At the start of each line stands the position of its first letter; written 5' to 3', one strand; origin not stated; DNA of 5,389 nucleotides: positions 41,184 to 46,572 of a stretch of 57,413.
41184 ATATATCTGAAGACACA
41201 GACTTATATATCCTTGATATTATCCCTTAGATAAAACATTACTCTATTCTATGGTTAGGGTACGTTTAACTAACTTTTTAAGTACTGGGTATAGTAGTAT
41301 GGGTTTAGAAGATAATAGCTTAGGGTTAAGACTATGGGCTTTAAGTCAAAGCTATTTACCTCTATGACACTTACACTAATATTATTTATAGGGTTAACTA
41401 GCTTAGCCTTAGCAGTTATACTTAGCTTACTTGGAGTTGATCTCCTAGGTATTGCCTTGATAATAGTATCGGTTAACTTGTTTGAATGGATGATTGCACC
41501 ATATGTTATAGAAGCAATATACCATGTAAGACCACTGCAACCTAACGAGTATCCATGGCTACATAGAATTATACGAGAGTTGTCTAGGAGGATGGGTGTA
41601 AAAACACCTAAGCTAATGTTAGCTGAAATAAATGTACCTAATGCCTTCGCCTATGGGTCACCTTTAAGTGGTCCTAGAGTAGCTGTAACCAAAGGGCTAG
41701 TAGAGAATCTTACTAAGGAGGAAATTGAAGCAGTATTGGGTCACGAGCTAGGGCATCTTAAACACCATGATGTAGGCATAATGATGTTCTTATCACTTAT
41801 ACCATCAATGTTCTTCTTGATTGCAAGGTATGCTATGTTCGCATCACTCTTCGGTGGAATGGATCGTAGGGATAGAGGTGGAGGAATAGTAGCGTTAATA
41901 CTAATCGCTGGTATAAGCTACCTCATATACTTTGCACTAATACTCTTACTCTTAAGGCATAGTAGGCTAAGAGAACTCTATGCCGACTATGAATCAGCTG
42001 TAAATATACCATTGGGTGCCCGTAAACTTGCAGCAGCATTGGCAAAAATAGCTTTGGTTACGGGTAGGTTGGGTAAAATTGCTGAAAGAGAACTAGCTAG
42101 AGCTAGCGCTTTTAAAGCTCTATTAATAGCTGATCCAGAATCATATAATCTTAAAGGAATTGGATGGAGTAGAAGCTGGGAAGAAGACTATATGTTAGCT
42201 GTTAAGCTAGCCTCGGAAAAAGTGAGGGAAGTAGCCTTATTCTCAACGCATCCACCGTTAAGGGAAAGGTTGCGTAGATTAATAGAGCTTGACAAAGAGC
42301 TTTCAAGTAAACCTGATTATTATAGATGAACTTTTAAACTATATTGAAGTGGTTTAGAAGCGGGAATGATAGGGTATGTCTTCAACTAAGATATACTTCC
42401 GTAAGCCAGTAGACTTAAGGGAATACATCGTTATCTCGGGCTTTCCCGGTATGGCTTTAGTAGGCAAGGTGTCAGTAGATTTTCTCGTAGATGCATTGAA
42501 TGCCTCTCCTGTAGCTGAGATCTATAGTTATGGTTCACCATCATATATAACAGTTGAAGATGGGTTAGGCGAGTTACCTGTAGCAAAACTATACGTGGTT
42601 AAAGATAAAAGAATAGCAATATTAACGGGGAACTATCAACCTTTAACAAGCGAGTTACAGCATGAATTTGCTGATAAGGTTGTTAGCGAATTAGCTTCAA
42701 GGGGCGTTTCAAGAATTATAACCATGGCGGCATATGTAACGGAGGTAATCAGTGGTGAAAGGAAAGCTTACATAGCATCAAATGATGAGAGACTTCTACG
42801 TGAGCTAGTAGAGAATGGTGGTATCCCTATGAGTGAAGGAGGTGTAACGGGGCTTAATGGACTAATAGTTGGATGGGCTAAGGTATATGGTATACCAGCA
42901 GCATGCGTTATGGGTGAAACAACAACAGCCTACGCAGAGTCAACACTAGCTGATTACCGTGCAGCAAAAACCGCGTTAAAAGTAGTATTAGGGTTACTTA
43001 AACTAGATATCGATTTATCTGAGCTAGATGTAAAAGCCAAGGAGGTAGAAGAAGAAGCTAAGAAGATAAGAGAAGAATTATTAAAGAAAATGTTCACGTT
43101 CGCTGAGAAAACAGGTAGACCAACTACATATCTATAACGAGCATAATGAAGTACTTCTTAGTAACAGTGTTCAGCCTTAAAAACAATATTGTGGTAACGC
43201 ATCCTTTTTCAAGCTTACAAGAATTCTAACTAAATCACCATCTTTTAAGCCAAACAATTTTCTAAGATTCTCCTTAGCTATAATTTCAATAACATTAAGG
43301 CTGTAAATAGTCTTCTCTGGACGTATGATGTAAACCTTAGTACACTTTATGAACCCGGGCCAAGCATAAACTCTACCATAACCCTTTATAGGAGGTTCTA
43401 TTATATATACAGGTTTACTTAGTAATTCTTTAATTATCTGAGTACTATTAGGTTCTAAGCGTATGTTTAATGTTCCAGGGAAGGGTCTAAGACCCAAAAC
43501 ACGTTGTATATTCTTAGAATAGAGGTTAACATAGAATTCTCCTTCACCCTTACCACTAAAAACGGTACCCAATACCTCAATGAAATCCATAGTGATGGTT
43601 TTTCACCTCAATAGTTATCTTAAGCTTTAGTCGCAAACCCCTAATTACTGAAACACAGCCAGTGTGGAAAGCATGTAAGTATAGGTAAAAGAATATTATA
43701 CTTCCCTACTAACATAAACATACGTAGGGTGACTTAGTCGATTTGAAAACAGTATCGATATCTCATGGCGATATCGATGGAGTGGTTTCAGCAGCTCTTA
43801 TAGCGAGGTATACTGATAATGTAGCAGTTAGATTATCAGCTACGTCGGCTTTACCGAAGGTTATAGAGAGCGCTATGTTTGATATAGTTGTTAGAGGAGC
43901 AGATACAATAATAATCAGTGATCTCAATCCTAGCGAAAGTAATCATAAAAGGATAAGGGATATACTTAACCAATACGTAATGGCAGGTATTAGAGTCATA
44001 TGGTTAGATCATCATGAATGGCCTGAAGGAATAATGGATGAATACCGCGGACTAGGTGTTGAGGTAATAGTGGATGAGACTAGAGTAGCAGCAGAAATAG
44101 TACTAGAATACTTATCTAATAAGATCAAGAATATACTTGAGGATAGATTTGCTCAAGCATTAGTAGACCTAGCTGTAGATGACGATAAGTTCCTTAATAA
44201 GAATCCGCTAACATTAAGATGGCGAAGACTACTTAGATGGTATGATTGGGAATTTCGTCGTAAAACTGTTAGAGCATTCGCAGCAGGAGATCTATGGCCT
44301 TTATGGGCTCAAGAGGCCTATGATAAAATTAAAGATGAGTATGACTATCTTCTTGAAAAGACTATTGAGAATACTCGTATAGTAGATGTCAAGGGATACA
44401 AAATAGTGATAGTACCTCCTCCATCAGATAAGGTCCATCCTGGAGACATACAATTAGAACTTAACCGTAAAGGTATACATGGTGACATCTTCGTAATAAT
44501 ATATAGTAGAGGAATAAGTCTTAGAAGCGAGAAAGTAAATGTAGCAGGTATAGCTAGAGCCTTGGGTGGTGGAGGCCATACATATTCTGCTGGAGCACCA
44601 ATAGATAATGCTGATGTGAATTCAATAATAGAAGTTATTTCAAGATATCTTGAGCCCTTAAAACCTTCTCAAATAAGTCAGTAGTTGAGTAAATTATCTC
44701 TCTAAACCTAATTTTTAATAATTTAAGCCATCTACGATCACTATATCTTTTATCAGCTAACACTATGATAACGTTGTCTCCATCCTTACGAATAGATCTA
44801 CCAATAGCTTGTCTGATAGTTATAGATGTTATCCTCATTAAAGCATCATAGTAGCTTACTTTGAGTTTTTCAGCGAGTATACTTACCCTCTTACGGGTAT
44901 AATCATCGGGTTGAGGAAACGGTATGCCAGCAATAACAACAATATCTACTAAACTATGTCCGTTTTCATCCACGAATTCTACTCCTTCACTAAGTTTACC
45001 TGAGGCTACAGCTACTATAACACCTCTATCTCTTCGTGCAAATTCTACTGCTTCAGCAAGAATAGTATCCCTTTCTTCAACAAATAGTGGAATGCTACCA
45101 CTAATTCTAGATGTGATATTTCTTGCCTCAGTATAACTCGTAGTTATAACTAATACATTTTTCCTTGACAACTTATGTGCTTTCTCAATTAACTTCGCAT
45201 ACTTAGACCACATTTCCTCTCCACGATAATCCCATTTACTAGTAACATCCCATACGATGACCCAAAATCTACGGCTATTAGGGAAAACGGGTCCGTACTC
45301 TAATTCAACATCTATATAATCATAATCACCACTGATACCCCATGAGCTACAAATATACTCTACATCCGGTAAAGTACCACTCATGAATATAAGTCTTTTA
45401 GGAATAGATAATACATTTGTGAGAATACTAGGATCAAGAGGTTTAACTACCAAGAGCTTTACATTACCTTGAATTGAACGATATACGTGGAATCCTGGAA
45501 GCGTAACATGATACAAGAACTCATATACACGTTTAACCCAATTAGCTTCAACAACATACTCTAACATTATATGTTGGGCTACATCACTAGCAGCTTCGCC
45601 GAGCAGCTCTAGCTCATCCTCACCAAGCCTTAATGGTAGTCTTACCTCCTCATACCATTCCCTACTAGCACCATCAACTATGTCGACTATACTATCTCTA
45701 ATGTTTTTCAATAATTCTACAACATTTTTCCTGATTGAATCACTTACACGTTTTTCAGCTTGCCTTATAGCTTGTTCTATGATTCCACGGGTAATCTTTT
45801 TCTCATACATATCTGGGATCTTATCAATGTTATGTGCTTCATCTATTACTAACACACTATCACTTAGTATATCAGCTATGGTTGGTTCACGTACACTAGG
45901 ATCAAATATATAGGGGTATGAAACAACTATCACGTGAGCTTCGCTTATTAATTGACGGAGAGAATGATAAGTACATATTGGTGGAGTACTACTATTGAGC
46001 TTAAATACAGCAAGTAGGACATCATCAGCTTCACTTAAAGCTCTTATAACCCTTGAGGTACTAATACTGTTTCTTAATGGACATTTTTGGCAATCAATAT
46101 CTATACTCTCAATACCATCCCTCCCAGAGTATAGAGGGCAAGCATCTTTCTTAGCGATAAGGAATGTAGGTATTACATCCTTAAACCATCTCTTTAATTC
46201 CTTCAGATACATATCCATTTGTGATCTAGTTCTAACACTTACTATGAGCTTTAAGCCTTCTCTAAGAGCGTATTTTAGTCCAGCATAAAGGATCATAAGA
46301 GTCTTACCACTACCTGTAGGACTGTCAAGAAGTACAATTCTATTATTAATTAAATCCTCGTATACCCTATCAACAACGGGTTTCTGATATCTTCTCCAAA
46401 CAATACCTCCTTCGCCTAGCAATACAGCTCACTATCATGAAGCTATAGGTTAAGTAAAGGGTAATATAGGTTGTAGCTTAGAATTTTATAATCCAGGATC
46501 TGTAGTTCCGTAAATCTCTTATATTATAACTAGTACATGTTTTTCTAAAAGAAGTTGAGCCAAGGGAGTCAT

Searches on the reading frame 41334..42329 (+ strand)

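Call 32: search_protein_families(library=pfam, proteins=[window:41334-42329:+], max_evalue=0.001)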
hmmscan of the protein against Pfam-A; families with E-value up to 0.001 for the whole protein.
window:41334-42329:+ (331 aa): 2 families
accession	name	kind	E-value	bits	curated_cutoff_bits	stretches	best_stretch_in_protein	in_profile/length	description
PF01435.24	Peptidase_M48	-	1.2e-34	120.2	20.3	1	72-317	3-183/186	Peptidase family M48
PF05569.17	Peptidase_M56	-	2.4e-08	34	31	1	36-160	100-222/296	BlaR1 peptidase M56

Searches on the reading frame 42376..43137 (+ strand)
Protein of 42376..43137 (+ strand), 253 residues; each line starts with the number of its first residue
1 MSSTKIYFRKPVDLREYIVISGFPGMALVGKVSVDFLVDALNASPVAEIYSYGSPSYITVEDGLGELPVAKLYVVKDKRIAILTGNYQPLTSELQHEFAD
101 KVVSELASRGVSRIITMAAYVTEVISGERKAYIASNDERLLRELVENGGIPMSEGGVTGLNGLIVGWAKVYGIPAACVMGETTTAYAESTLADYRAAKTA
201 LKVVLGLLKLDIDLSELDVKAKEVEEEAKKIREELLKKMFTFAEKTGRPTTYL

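Call 32: search_protein_families(library=pfam, proteins=[window:42376-43137:+], max_evalue=0.001)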
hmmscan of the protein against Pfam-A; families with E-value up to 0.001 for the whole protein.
window:42376-43137:+ (253 aa): 1 family
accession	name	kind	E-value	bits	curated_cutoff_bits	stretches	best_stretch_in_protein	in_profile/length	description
PF09754.15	PAC2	-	1.6e-39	136.4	25.8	1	20-231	2-214/215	PAC2 family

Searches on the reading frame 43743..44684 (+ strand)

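Call 32: search_protein_families(library=pfam, proteins=[window:43743-44684:+], max_evalue=0.001)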
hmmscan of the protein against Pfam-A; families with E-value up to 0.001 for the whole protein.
window:43743-44684:+ (313 aa): 2 families
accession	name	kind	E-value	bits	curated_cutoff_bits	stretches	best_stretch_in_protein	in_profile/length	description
PF01368.27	DHH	-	3.1e-07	31.2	28.1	1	6-138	5-119/125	DHH family, N-terminal domain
PF02272.25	DHHA1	-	6.4e-07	30.2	25.9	1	250-303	34-100/102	DHHA1 domain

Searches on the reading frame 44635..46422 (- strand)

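Call 32: search_protein_families(library=pfam, proteins=[window:44635-46422:-], max_evalue=0.001)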
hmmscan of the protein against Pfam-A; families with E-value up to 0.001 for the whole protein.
window:44635-46422:- (595 aa): 5 families
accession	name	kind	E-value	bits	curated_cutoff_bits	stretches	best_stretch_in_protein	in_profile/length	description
PF13307.12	Helicase_C_2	-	1.1e-24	87.8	25.3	1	414-569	3-163/170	Helicase C-terminal domain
PF06733.21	DEAD_2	-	6.7e-16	58.8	21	1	63-202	3-158/172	DEAD_2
PF00270.35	DEAD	-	1.1e-09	38.7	26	1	18-82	5-71/167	DEAD/DEAH box helicase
PF04851.21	ResIII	-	2.6e-08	34.4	22.5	1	8-202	3-140/164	Type III restriction enzyme, res subunit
PF20720.3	nSTAND3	-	8.4e-05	22.8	27.2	0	15-73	5-61/155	Novel STAND NTPase 3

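Call 88: search_protein_families(library=padloc, proteins=[window:44635-46422:-], max_evalue=0.00001)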
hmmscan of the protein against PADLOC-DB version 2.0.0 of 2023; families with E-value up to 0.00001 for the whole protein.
window:44635-46422:- (595 aa): 6 families
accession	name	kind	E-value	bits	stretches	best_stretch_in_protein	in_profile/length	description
PDLC01439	typeIV_DinG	-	7.6e-79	263.9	1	10-570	17-553/575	CAS-IV-A; associated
PDLC01729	typeIV_DinG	-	4.5e-23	79.8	1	407-560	460-617/666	Csf4_0_IVA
PDLC01730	typeIV_DinG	-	3.5e-12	43.5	0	7-80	119-192/802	Csf4_1_IVA1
PDLC01731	typeIV_DinG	-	1.7e-09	35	1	420-563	366-494/526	Csf4_2_IVA1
PDLC01732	typeIV_DinG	-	1.6e-07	28.5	0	418-561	455-592/648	Csf4_3_IVE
PDLC01007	typeIV_DinG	-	4.4e-06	23.6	0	410-577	500-673/676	CRISPR type AFERR-associated DEAD/DEAH-box helicase Csf4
